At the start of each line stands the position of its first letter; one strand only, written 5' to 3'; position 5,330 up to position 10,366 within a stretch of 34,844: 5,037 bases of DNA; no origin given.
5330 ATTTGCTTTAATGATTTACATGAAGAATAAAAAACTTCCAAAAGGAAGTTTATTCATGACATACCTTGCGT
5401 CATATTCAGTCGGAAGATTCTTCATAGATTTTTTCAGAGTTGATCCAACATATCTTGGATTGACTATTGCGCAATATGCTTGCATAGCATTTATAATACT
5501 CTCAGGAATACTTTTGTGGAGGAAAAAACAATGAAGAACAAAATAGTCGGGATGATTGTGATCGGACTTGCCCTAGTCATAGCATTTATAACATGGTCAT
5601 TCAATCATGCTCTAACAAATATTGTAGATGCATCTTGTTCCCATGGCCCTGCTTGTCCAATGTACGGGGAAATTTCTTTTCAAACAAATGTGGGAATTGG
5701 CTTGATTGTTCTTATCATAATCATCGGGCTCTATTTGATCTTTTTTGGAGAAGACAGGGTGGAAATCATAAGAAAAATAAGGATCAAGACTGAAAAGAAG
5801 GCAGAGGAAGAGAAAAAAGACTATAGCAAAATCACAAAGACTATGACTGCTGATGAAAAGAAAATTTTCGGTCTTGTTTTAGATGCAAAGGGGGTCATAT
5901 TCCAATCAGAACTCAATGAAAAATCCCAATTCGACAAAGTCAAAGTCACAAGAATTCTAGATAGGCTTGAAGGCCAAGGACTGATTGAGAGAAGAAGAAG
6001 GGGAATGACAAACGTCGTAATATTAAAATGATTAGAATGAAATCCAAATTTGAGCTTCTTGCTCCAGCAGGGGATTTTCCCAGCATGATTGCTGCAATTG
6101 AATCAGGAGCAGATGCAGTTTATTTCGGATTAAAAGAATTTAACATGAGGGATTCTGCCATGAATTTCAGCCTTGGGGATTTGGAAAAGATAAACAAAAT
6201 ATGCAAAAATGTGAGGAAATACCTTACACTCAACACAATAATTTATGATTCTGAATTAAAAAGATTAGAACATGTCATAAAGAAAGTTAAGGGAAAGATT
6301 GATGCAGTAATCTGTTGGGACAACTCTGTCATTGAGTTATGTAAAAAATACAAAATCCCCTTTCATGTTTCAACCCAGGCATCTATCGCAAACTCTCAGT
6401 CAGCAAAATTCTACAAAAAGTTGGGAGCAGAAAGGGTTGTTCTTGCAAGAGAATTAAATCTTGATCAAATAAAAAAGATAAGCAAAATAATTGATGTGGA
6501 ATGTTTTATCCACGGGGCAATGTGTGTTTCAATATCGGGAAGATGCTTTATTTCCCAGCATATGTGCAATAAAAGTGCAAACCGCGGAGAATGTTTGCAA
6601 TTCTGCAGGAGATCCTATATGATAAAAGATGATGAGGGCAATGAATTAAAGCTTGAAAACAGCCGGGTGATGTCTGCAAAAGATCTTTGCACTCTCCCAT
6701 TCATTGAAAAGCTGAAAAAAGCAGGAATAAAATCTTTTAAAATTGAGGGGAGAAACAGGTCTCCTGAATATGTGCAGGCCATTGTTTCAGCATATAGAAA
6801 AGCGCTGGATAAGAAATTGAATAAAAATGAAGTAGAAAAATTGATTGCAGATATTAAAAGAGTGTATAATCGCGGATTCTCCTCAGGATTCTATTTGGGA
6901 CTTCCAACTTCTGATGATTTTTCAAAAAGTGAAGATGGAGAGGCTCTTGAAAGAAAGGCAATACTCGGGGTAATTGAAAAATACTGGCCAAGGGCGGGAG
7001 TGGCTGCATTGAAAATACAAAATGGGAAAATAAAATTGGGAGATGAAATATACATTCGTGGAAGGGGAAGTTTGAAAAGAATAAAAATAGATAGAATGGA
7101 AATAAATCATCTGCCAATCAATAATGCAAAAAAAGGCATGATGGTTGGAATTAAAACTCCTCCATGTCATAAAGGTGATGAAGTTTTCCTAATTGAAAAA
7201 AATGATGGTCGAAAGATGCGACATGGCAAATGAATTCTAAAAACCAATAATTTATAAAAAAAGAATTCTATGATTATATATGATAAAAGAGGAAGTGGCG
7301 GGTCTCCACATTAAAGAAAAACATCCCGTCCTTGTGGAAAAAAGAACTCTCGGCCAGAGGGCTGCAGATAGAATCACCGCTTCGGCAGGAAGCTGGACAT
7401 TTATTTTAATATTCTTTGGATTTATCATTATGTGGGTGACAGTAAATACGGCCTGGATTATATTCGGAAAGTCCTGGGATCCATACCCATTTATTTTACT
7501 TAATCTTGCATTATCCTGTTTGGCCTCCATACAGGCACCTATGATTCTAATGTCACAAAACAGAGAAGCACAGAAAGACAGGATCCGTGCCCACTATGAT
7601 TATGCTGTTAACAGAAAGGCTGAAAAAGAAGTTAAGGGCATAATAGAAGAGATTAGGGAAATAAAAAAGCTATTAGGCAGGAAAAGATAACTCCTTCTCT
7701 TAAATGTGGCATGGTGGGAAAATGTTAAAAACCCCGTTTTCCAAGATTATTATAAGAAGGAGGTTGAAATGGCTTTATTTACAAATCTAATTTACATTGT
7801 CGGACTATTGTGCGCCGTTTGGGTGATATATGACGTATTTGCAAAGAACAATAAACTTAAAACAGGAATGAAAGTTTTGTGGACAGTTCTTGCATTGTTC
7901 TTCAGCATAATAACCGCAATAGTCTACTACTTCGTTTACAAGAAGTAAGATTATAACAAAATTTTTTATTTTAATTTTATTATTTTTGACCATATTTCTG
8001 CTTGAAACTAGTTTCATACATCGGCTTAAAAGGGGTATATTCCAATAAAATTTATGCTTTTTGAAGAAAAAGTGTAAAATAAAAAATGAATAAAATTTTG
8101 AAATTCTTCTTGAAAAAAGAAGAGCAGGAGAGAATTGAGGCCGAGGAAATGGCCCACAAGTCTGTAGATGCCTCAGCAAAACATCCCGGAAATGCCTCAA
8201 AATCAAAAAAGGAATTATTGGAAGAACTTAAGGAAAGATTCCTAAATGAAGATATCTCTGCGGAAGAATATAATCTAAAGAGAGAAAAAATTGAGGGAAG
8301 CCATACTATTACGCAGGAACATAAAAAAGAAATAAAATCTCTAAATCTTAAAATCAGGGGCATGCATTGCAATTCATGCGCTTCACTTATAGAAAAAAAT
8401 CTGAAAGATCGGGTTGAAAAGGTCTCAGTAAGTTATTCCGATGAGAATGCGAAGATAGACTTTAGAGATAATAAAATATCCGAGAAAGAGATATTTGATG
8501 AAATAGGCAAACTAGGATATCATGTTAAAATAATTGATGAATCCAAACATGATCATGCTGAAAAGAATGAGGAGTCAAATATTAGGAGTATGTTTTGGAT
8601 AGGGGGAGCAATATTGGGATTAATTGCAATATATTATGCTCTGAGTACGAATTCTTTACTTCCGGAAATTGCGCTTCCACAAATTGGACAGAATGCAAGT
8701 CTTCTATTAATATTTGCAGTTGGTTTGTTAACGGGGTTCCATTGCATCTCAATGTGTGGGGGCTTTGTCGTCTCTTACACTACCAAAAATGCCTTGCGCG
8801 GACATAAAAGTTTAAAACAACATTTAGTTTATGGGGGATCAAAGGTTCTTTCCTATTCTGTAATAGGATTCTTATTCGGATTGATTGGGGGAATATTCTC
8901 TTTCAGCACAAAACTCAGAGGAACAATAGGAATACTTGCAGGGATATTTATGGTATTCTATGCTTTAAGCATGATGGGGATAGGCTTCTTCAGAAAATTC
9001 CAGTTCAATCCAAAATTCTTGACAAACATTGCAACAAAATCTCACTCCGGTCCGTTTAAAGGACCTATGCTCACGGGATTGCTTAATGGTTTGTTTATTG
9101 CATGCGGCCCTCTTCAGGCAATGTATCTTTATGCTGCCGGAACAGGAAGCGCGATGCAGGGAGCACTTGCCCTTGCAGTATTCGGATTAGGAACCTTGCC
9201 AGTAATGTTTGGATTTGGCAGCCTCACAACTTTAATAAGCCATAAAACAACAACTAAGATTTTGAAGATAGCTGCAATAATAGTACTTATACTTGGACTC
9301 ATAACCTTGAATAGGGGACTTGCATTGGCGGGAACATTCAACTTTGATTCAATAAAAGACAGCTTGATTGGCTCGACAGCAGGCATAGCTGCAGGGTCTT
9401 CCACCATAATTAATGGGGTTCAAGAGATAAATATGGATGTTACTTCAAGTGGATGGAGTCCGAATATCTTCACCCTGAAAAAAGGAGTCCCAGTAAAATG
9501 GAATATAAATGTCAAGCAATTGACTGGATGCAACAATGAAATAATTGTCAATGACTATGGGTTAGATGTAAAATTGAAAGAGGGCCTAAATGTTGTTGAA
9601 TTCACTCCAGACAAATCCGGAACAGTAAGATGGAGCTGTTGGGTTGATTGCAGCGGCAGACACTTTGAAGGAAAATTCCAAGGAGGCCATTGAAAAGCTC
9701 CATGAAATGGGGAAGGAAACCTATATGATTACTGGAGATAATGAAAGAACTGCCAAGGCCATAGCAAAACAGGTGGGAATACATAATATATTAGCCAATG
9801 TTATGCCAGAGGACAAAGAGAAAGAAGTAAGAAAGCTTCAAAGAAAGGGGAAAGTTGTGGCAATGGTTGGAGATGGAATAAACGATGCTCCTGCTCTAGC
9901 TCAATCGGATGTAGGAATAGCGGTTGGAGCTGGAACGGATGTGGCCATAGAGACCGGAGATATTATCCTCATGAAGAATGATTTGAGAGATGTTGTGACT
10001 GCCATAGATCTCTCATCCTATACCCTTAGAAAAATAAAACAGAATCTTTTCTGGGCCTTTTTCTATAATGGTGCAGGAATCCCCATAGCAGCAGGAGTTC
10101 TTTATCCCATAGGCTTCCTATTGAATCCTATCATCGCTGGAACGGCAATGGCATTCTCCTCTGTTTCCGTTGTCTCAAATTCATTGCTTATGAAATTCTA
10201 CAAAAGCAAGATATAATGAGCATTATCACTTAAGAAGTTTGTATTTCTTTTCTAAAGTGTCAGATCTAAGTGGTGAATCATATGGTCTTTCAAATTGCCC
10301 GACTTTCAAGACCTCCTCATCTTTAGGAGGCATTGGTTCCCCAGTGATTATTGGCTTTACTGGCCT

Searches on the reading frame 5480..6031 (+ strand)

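Call 13: search_protein_families(library=pfam, max_evalue=0.001, proteins=[window:5480-6031:+])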
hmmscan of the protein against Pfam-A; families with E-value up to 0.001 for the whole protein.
window:5480-6031:+ (183 aa): 3 families
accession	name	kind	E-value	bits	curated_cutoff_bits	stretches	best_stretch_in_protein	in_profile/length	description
PF24034.1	DUF7343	-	3.7e-08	33.5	27.6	1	124-182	3-61/62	Domain of unknown function (DUF7343)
PF01047.28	MarR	-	6.1e-07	29.7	24.6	1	137-173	15-51/59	MarR family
PF12802.13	MarR_2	-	2.5e-05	24.8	27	1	132-173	13-54/61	MarR family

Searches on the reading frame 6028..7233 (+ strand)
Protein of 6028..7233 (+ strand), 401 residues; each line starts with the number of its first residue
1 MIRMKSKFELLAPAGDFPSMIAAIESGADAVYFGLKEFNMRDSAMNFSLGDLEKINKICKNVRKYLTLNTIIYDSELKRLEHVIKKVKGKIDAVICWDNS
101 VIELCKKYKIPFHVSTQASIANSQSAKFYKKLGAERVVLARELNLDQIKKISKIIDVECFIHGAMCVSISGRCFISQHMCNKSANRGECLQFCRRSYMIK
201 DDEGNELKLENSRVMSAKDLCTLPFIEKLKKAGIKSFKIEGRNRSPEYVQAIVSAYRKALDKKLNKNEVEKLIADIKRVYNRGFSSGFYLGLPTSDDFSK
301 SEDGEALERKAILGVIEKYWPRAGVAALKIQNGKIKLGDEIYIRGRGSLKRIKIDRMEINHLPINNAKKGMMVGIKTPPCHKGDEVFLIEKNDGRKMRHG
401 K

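Call 13: search_protein_families(library=pfam, max_evalue=0.001, proteins=[window:6028-7233:+])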
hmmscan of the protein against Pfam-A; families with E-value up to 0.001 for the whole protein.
window:6028-7233:+ (401 aa): 2 families
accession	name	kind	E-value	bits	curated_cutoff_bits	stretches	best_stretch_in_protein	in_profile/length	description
PF01136.24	Peptidase_U32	-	8.5e-72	241.6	22.4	1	80-292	4-230/233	Peptidase family U32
PF03144.31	GTP_EFTU_D2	-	1.5e-05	25.8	30.3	1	325-376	3-57/73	Elongation factor Tu domain 2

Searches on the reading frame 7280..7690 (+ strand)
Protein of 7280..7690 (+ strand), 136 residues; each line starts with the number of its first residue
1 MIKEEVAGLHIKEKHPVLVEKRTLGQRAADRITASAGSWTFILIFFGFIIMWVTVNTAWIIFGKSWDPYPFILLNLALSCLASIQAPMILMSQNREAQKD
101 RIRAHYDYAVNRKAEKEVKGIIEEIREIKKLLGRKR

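Call 13: search_protein_families(library=pfam, max_evalue=0.001, proteins=[window:7280-7690:+])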
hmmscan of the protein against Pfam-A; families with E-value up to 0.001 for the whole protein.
window:7280-7690:+ (136 aa): 1 family
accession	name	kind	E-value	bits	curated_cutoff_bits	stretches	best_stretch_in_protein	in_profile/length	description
PF06210.16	DUF1003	-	1.7e-37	128.2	27.4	1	37-133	2-97/103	Protein of unknown function (DUF1003)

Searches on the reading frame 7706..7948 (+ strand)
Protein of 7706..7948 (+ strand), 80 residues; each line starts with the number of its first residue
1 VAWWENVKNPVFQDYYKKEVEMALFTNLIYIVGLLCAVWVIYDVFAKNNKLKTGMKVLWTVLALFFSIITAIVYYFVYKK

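Call 14: search_protein_families(library=pfam, max_evalue=0.001, proteins=[window:7706-7948:+])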
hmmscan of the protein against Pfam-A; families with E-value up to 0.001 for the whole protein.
window:7706-7948:+ (80 aa): 1 family
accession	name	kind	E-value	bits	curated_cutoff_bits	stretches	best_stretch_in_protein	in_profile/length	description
PF13396.11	PLDc_N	-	2e-05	24.9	23.3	1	37-77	3-40/42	Phospholipase_D-nuclease N-terminal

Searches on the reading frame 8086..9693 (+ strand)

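Call 13: search_protein_families(library=pfam, max_evalue=0.001, proteins=[window:8086-9693:+])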
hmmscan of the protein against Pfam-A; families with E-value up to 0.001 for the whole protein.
window:8086-9693:+ (535 aa): 3 families
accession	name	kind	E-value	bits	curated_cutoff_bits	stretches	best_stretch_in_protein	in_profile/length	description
PF13386.12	DsbD_2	-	2.3e-42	145.6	24.9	1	209-405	2-198/199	Cytochrome C biogenesis protein transmembrane region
PF02683.22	DsbD_TM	-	4.9e-10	39.5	27.1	1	206-374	5-179/219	Cytochrome C biogenesis protein transmembrane domain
PF00403.32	HMA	-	2.9e-08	34.4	24.8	1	88-146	2-62/62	Heavy-metal-associated domain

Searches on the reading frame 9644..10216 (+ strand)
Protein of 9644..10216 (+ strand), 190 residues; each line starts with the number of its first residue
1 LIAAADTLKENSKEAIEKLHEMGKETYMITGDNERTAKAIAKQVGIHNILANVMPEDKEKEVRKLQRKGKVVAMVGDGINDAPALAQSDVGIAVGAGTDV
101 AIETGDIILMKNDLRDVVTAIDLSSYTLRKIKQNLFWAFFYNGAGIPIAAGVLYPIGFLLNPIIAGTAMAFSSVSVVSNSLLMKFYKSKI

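Call 14: search_protein_families(library=pfam, max_evalue=0.001, proteins=[window:9644-10216:+])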
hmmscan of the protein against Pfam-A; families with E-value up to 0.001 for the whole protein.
window:9644-10216:+ (190 aa): 3 families
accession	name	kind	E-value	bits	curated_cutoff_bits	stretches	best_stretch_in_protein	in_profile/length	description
PF00702.32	Hydrolase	-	8.2e-22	79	26.4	1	2-88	91-190/191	haloacid dehalogenase-like hydrolase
PF08282.18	Hydrolase_3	-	2.3e-07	31.2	20.9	0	65-114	199-248/255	haloacid dehalogenase-like hydrolase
PF12710.13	HAD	-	3.3e-05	24.8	27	1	7-85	85-188/189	haloacid dehalogenase-like hydrolase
